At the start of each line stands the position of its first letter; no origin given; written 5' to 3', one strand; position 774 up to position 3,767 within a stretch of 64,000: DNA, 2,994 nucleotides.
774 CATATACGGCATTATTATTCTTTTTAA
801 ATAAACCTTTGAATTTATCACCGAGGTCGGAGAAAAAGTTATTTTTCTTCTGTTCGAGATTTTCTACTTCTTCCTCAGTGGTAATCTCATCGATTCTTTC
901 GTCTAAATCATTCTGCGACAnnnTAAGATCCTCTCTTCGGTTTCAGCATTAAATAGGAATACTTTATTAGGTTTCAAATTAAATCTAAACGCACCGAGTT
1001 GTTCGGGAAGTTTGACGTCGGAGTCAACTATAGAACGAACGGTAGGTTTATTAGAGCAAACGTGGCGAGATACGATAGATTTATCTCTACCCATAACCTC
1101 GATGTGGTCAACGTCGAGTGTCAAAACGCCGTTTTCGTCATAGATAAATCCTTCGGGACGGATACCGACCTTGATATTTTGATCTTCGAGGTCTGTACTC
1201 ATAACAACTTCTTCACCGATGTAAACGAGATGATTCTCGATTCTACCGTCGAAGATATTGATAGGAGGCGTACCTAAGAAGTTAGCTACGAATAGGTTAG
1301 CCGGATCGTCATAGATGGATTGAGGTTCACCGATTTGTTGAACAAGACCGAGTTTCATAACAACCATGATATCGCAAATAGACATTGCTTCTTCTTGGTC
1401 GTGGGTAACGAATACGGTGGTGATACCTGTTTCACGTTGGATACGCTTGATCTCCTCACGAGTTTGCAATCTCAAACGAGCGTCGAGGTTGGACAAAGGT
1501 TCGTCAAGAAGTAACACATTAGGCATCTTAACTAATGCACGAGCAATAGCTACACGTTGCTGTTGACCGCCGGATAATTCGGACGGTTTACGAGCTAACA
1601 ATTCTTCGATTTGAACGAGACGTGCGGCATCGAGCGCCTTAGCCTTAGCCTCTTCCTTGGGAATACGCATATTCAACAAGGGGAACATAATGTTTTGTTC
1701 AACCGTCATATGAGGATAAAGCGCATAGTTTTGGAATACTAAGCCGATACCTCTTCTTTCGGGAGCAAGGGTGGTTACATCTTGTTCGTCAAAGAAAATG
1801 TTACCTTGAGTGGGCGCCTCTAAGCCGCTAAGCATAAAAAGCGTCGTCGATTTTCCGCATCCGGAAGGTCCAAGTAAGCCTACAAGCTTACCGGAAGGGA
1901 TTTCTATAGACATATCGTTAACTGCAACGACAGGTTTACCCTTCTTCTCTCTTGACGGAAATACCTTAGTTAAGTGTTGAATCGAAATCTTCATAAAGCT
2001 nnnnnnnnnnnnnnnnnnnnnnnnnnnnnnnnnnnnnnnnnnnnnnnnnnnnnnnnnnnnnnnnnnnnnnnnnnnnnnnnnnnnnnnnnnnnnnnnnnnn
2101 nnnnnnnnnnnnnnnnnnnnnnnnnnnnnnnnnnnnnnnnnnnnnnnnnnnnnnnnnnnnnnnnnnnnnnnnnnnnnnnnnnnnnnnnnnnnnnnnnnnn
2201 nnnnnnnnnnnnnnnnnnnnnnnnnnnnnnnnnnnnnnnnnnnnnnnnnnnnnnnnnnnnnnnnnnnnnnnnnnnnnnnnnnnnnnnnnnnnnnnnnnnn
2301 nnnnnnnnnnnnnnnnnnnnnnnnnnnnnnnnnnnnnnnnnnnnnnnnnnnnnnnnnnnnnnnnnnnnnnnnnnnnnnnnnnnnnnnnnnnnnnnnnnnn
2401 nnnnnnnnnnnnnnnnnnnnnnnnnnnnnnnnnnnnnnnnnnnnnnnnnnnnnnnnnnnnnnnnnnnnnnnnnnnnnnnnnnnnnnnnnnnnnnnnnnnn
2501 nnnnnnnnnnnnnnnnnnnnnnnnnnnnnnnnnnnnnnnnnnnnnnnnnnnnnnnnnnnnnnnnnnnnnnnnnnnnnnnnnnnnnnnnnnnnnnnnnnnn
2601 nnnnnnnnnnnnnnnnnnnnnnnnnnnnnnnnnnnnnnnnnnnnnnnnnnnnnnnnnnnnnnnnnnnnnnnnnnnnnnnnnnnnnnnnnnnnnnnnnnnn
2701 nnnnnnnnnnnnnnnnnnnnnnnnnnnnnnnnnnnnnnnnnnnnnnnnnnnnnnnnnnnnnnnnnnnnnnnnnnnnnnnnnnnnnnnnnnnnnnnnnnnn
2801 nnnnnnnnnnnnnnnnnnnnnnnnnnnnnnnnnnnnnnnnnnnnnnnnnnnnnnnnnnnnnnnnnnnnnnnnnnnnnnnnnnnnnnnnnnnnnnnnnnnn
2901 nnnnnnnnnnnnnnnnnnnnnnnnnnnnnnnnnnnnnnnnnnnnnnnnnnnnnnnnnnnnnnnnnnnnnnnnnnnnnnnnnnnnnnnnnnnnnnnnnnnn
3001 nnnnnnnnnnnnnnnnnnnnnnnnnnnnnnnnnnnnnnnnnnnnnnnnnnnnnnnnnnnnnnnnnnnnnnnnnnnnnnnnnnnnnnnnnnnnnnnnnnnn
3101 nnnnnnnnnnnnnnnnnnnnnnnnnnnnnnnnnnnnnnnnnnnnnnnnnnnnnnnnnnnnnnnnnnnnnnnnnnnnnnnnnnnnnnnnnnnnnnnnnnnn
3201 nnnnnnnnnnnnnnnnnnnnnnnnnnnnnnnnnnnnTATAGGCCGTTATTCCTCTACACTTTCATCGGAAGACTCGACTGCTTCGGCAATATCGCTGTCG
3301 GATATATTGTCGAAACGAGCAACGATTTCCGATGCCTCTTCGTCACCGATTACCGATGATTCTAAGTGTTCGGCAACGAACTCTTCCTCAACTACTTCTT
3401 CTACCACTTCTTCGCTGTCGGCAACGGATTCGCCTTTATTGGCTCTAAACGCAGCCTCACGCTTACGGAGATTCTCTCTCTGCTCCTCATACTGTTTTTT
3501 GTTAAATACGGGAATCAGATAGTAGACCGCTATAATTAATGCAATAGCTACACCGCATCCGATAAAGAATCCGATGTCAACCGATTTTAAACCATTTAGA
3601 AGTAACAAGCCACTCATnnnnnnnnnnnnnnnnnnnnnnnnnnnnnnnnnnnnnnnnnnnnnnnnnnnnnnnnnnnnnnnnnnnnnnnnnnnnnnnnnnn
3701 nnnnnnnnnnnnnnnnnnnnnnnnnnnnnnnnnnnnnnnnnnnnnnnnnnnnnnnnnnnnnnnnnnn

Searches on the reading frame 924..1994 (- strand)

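Call 26: search_protein_families(library=pfam, proteins=[window:924-1994:-], max_evalue=0.001)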
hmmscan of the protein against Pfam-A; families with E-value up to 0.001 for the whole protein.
window:924-1994:- (357 aa): 2 families
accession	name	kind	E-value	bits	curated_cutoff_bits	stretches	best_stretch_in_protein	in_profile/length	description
PF00005.33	ABC_tran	-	1.1e-37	130.1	25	1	25-167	1-136/137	ABC transporter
PF17912.7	OB_MalK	-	0.00072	20.8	27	0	241-281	1-51/53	MalK OB fold domain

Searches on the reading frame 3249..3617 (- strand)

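Call 26: search_protein_families(library=pfam, proteins=[window:3249-3617:-], max_evalue=0.001)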
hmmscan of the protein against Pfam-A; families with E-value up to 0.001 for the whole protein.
window:3249-3617:- (123 aa): 0 families

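Call 78: search_protein_families(library=ncbifam, proteins=[window:3249-3617:-], max_evalue=0.01)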
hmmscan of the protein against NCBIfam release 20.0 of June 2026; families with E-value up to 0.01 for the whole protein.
window:3249-3617:- (123 aa): 1 family
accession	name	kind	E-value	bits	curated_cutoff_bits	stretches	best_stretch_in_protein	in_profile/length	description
NF007332.0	PRK09821.1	equivalog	0.0082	15.1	524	1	8-64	168-226/454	GntP family transporter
